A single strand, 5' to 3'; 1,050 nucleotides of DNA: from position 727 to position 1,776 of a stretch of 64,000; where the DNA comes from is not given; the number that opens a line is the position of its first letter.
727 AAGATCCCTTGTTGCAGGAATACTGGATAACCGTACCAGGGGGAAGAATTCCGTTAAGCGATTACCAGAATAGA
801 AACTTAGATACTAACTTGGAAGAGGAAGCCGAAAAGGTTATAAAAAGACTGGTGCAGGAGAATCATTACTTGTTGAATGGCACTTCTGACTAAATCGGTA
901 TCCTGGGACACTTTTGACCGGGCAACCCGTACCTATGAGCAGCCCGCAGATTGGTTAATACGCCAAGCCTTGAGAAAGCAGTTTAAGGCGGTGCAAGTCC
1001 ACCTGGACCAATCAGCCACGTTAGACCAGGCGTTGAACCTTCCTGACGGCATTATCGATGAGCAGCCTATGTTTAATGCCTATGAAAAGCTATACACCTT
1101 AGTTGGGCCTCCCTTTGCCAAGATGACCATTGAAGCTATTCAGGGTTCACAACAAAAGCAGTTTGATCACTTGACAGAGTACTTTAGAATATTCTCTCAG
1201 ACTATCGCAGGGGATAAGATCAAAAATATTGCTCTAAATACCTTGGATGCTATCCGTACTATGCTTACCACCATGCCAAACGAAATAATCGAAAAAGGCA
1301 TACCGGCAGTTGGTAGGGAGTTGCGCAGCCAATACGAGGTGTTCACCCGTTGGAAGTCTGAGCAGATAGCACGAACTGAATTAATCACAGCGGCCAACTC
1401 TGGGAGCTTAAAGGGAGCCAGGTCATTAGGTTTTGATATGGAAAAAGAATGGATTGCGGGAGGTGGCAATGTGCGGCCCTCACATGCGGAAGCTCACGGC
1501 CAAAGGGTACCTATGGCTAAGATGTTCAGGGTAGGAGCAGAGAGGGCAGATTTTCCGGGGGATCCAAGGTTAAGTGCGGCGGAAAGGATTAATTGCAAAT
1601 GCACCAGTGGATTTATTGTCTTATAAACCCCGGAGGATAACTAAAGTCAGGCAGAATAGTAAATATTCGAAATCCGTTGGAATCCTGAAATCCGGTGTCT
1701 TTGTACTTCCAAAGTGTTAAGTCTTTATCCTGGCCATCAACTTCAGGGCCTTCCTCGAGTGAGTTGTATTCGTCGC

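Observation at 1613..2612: Antisense, translationally coupled five-gene micro-operon (RHH-led) embedded in the prophage head module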

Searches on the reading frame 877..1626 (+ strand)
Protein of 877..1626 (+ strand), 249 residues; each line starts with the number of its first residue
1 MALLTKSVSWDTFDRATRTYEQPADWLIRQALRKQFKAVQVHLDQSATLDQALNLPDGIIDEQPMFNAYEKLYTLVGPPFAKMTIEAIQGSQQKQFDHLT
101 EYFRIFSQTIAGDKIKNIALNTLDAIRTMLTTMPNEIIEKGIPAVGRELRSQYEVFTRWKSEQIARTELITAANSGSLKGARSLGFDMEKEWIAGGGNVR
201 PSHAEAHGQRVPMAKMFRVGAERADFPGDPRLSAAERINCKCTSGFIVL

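Call 4: search_protein_families(library=pfam, proteins=[window:877-1626:+], max_evalue=1)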
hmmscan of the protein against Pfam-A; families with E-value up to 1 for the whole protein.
window:877-1626:+ (249 aa): 3 families
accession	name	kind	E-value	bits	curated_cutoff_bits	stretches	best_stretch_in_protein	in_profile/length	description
PF04233.19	Phage_Mu_F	-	4.1e-08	34.4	29.6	1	144-243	19-110/112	Phage Mu protein F like protein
PF00602.22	Flu_PB1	-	0.1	11.2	26.4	1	12-132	39-159/732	Influenza RNA-dependent RNA polymerase subunit PB1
PF08900.16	AcaB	-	0.15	12.2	27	1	138-194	149-203/215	Transcriptional regulator AcaB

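Call 5: search_protein_families(library=phrogs, proteins=[window:877-1626:+], max_evalue=1)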
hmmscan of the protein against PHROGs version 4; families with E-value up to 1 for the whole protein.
window:877-1626:+ (249 aa): 15 families
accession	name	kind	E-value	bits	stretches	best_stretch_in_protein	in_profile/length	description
phrog_2468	-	head and packaging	3.7e-40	139.3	1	11-247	29-272/303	head morphogenesis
phrog_2662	-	head and packaging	1.3e-23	84.5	1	28-243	496-704/717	portal protein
phrog_859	-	head and packaging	3.4e-19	69.9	1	159-245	196-287/807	portal protein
phrog_3517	-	head and packaging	4e-17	63.6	1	157-243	231-324/371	head morphogenesis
phrog_18477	-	head and packaging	1.2e-09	38.5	1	158-243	203-294/760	head morphogenesis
phrog_34890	-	head and packaging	1.2e-08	34.7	1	158-243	210-302/679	head morphogenesis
phrog_595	-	head and packaging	3.5e-08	34.2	1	149-244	210-294/513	head maturation protease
phrog_21406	-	unknown function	1.1e-07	30.7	1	187-246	291-351/1668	-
phrog_6577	-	unknown function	7.1e-07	28.9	1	83-244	76-226/1066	-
phrog_15127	-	head and packaging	1.2e-05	25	1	113-240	120-244/602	head protein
phrog_115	-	head and packaging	0.00098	19.4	1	147-217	229-298/665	minor head protein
phrog_4728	-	head and packaging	0.0027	17.5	1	140-243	208-295/591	head morphogenesis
phrog_19443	-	head and packaging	0.0037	16.8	1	134-244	177-281/579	minor head protein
phrog_324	-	head and packaging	0.0044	17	1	193-244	270-314/624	head morphogenesis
phrog_8031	-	unknown function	0.3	12.4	0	92-134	46-88/113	-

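Call 17: find_related_loci(query=window:877-1626:+, collection=viral_contigs, flank=8000)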
Query window:877-1626:+ (249 aa) in viral_contigs; peptide patterns used: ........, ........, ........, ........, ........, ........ (x = any residue, [..] = any of these).
No stretch of DNA in the collection matches any of the patterns.

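Call 19: search_dna_similar(query=window:877-1626:+, collection=phages, mode=protein, max_evalue=0.001, max_rows=30)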
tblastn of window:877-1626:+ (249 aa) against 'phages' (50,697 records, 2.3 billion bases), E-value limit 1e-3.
Records with a match: 909; places in all: 909; records where one place covers at least 80% of the query: 29.
Best place of each record, by identity: <60% 909.
By first word of the organism name: Mycobacterium 494; Gordonia 193; Microbacterium 57; Lactococcus 21; Bacillus 17; Streptomyces 15; Clostridium 13; Arthrobacter 11; Cellulophaga 10; Bacteriophage 8; and 29 more.
By host as written in the record: Mycobacterium smegmatis mc2 155 348; Gordonia terrae 3612 147; Mycobacterium smegmatis mc#155 82; - 31; Microbacterium foliorum NRRL B-24224 27; Gordonia terrae CAG3 15; Microbacterium paraoxydans NWU1 15; Gordonia rubripertincta NRRL B-16540 14; and 96 more.
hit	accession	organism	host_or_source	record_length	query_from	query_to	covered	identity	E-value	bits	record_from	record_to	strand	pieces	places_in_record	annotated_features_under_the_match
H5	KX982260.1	Alteromonas phage PB15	Alteromonas gracilis 9a2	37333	50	246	79%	32.7%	8e-18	88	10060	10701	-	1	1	minor capsid protein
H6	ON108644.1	Gordonia phage CaiB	Gordonia rubripertincta NRRL B-16540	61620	36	247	85%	28.1%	5e-9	62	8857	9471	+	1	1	11: hypothetical protein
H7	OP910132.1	Gordonia phage Wooper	Gordonia rubripertincta NRRL B-16540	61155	36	247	85%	28.1%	6e-9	62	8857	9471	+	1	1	11: capsid maturation protease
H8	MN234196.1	Gordonia phage CloverMinnie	Gordonia terrae 3612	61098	36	247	85%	28.1%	6e-9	62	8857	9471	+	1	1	11: capsid maturation protease and MuF-like fusion protein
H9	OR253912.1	Gordonia phage MossRose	Gordonia rubripertincta NRRL B-16540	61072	36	247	85%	28.1%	6e-9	62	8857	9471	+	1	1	11: hypothetical protein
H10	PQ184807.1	Gordonia phage MakoManhole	Gordonia rubripertincta NRRL B-16540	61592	36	247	85%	28.1%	7e-9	62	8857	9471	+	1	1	11: capsid maturation protease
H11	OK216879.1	Gordonia phage AnarQue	Gordonia rubripertincta NRRL B-16540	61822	36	247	85%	28.1%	7e-9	62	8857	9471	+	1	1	11: capsid maturation protease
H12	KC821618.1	Cellulophaga phage phi10:1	Cellulophaga baltica #10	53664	25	247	90%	25.2%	3e-12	72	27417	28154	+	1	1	phage minor capsid protein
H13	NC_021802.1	Cellulophaga phage phi10:1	Cellulophaga baltica #10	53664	25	247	90%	25.2%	3e-12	72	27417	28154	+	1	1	head morphogenesis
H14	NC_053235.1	Gordonia phage JKSyngboy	Gordonia terrae 3612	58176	24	243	88%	25.2%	2e-7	57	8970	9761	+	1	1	14: head morphogenesis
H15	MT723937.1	Gordonia phage JKSyngboy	Gordonia terrae 3612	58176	24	243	88%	25.2%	2e-7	57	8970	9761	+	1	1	14: minor capsid protein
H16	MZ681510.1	Gordonia phage Baddon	Gordonia terrae 3612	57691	24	243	88%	25.2%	3e-7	57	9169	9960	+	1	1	15: minor capsid protein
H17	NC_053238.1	Gordonia phage Gaea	Gordonia terrae 3612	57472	24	243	88%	25.2%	3e-7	57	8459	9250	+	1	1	15: head morphogenesis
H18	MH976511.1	Gordonia phage Gaea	Gordonia terrae 3612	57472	24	243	88%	25.2%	3e-7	57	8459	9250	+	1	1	15: MuF-like minor capsid protein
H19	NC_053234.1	Gordonia phage Kroos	Gordonia terrae 3612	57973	24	243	88%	25.2%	3e-7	57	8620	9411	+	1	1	15: head morphogenesis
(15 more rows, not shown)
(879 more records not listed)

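Call 20: find_homologous_proteins(query=window:877-1626:+, max_evalue=0.00001)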
Query window:877-1626:+ (249 aa): 3 proteins with E <= 0.00001 among 507 candidates.
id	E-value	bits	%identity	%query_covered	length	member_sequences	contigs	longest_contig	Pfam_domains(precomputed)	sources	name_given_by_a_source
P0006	1.5e-162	556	100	100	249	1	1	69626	PF04233.20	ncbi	-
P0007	5.6e-37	145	37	96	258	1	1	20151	PF04233.20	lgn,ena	-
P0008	2.0e-13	68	48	34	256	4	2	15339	PF04233.20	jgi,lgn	-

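Call 21: find_encoding_contigs(protein=P0007, flank=10000, max_places=5)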
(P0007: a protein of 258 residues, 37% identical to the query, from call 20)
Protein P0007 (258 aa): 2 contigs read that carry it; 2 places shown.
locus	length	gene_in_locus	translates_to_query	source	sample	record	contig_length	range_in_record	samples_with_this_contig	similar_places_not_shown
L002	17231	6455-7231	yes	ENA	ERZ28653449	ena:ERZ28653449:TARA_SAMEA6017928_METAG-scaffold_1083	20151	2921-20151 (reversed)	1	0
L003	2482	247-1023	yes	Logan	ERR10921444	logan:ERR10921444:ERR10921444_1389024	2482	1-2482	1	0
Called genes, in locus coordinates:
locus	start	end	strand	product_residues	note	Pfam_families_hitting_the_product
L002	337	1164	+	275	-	PF00145:DNA_methylase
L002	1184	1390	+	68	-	-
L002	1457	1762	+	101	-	PF04448:DUF551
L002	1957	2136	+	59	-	-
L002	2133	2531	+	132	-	-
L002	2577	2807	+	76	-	-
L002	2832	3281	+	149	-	-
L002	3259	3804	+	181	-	PF03592:Terminase_2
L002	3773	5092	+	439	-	PF04466:Terminase_3 (weak)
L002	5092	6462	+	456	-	PF04860:Phage_portal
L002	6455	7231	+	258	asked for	PF04233:Phage_Mu_F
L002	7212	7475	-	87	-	-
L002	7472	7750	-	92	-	-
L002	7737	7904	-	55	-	-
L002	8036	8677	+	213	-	PF04586:Peptidase_S78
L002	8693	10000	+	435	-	PF05065:Phage_capsid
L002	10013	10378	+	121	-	-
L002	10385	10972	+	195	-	-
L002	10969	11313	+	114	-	PF05521:Phage_HCP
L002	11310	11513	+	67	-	PF04883:HK97-gp10_like (weak)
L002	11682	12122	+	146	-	-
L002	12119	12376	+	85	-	-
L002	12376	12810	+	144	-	PF06199:Phage_tail_2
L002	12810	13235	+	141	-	-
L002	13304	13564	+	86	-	-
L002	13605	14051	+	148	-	-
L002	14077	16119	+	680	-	-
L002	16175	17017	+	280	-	-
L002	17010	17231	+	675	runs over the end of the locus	-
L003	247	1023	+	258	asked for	PF04233:Phage_Mu_F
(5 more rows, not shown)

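Call 22: find_encoding_contigs(protein=P0008, flank=10000, max_places=5)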
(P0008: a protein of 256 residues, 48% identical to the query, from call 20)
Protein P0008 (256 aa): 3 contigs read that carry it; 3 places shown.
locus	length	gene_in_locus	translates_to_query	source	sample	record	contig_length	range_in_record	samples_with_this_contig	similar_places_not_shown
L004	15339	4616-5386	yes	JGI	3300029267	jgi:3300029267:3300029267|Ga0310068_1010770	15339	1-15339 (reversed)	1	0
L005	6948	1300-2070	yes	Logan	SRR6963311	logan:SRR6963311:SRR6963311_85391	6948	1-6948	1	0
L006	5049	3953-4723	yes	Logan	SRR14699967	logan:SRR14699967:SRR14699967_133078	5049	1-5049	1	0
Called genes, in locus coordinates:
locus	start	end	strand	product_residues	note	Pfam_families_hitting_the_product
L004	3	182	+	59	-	?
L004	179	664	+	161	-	-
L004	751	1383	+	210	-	PF08279:HTH_11 (weak)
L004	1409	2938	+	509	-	-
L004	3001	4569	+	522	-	PF04860:Phage_portal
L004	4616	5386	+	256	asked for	PF04233:Phage_Mu_F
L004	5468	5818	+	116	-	-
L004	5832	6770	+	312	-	PF14550:Peptidase_S78_2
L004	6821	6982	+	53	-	-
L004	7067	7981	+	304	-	-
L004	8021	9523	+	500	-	PF05065:Phage_capsid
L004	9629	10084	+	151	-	-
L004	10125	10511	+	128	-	-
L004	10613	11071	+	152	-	-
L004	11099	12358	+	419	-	-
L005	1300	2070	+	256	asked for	PF04233:Phage_Mu_F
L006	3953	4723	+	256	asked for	PF04233:Phage_Mu_F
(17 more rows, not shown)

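Call 63: search_protein_families(library=pfam, proteins=[L002:7475-7750:-, L002:7215-7475:-, L002:7740-7904:-], max_evalue=1)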
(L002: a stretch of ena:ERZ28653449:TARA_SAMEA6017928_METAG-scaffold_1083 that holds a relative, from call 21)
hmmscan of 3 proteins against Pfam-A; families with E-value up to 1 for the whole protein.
L002:7475-7750:- (92 aa): 0 families

L002:7215-7475:- (87 aa): 0 families

L002:7740-7904:- (55 aa): 2 families
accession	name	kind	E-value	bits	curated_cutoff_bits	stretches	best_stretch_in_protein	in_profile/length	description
PF09998.14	DUF2239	-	0.0065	16.8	25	1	13-52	88-123/182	Uncharacterized protein conserved in bacteria (DUF2239)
PF22161.1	Mre11_C_bact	-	0.088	13.2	27.4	1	24-50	20-46/47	Mre11 C-terminal domain, bacteria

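Call 64: search_protein_families(library=phrogs, proteins=[L002:7475-7750:-, L002:7215-7475:-, L002:7740-7904:-], max_evalue=1)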
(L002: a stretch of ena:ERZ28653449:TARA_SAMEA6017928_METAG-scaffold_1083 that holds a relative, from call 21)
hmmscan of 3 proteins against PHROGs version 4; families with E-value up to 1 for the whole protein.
L002:7475-7750:- (92 aa): 0 families

L002:7215-7475:- (87 aa): 0 families

L002:7740-7904:- (55 aa): 1 family
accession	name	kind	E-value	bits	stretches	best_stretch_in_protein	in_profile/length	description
phrog_24256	-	unknown function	0.046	14.7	1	11-47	34-70/118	-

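Call 108: get_annotated_region(hit=H5, flank=4000)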
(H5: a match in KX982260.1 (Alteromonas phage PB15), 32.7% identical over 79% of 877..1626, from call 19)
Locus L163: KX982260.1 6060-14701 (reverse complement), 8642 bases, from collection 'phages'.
description: Alteromonas phage PB15, complete genome.
organism: Alteromonas phage PB15 (NCBI taxid 1913113)
taxonomy: Viruses; Duplodnaviria; Heunggongvirae; Uroviricota; Caudoviricetes
host: Alteromonas gracilis 9a2; source: -; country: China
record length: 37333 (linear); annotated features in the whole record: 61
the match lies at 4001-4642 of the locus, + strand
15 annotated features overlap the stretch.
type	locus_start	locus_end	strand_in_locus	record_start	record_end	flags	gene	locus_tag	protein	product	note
CDS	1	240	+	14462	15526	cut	-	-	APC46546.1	hypothetical protein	-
CDS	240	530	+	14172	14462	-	-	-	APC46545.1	hypothetical protein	-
CDS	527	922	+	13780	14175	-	-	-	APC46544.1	hypothetical protein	-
CDS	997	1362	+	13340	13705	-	-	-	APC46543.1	small terminase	-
CDS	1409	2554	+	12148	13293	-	-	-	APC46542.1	terminase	-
CDS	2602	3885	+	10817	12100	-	-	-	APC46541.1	gene transfer agent portal protein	-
CDS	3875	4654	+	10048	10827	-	-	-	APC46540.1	minor capsid protein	-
CDS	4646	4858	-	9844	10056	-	-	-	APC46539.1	hypothetical protein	-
CDS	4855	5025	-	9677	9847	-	-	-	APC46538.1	hypothetical protein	-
CDS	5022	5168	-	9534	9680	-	-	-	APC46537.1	hypothetical protein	-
CDS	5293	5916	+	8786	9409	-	-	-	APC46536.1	gene transfer agent prohead protease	-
CDS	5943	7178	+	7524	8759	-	-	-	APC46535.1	major capsid protein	-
CDS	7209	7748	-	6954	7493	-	-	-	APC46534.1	pathogenesis-related transcriptional factor and ERF protein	-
CDS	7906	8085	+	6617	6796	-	-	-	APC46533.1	hypothetical protein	-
CDS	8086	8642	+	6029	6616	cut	-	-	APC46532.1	gene transfer agent protein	Gene Transfer Agent (GTA) ORFG06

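Call 115: search_dna_similar(query=L163:5293-5916:+, collection=phages, mode=protein, max_evalue=1e-20, max_rows=40)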
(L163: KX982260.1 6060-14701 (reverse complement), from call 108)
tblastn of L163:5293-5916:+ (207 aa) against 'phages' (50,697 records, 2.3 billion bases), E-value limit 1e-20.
Records with a match: 24; places in all: 24; records where one place covers at least 80% of the query: 8.
Best place of each record, by identity: >=99% 1; 60-80% 7; <60% 16.
By first word of the organism name: Pseudoalteromonas 7; Bacteriophage 5; Caudoviricetes 3; Marinomonas 2; Geobacillus 2; Alteromonas 1; Parageobacillus 1; Faecalibacterium 1; Bacillus 1; Desulfofustis 1.
By host as written in the record: - 9; Pseudoalteromonas sp. Bq0 2; Marinomonas sp. IMCC12026 2; Geobacillus kaustophilus ATCC 8005 2; Alteromonas gracilis 9a2 1; Pseudoalteromonas marina mano4 1; Pseudoalteromonas marina 1; Pseudoalteromonas sp. 1; and 5 more.
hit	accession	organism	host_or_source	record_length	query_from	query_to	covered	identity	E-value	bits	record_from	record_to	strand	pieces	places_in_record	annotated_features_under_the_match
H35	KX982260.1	Alteromonas phage PB15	Alteromonas gracilis 9a2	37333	1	207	100%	100.0%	2e-123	389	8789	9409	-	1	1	gene transfer agent prohead protease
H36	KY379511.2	Pseudoalteromonas phage PHS21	Pseudoalteromonas marina mano4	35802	1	207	100%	61.2%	5e-69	233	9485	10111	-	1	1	none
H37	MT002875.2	Pseudoalteromonas phage AL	Pseudoalteromonas marina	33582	1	207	100%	61.2%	5e-69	233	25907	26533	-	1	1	prohead protease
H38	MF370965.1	Pseudoalteromonas phage SL25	Pseudoalteromonas sp.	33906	1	207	100%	61.2%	5e-69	233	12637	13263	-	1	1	gene transfer agent prohead protease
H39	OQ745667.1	Pseudoalteromonas phage PS_L5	Pseudoalteromonas marina Mano4(T)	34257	1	207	100%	61.2%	5e-69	233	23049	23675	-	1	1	gene transfer agent prohead protease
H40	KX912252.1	Pseudoalteromonas phage PHS3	Pseudoalteromonas marina DSM 17587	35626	1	207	100%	61.2%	5e-69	233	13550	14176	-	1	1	gene transfer agent prohead protease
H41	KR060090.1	Pseudoalteromonas phage Pq0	Pseudoalteromonas sp. Bq0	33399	1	207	100%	60.3%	1e-66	226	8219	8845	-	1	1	gene transfer agent prohead protease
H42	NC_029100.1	Pseudoalteromonas phage Pq0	Pseudoalteromonas sp. Bq0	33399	1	207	100%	60.3%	1e-66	226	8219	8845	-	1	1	head maturation protease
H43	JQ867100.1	Marinomonas phage P12026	Marinomonas sp. IMCC12026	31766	1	148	71%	53.3%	8e-42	155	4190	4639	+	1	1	phage prohead protease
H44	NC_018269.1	Marinomonas phage P12026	Marinomonas sp. IMCC12026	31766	1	148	71%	53.3%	8e-42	155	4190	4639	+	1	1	head maturation protease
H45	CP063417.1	Parageobacillus phage JGon-2020a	Parageobacillus thermoglucosidasius 23.6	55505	1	158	76%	46.6%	6e-38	144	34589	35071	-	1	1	record has no annotation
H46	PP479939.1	Faecalibacterium phage Roos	Faecalibacterium sp. FM8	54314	2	155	74%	44.3%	5e-30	121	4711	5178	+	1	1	hypothetical protein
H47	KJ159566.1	Geobacillus phage GBK2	Geobacillus kaustophilus ATCC 8005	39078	1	154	74%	44.3%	8e-29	118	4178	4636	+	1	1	prohead protein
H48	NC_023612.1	Geobacillus phage GBK2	Geobacillus kaustophilus ATCC 8005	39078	1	154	74%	44.3%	8e-29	118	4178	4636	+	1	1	head maturation protease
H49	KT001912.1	Bacillus phage Silence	Bacillus megaterium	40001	16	150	65%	50.0%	5e-30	121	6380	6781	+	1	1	prohead protease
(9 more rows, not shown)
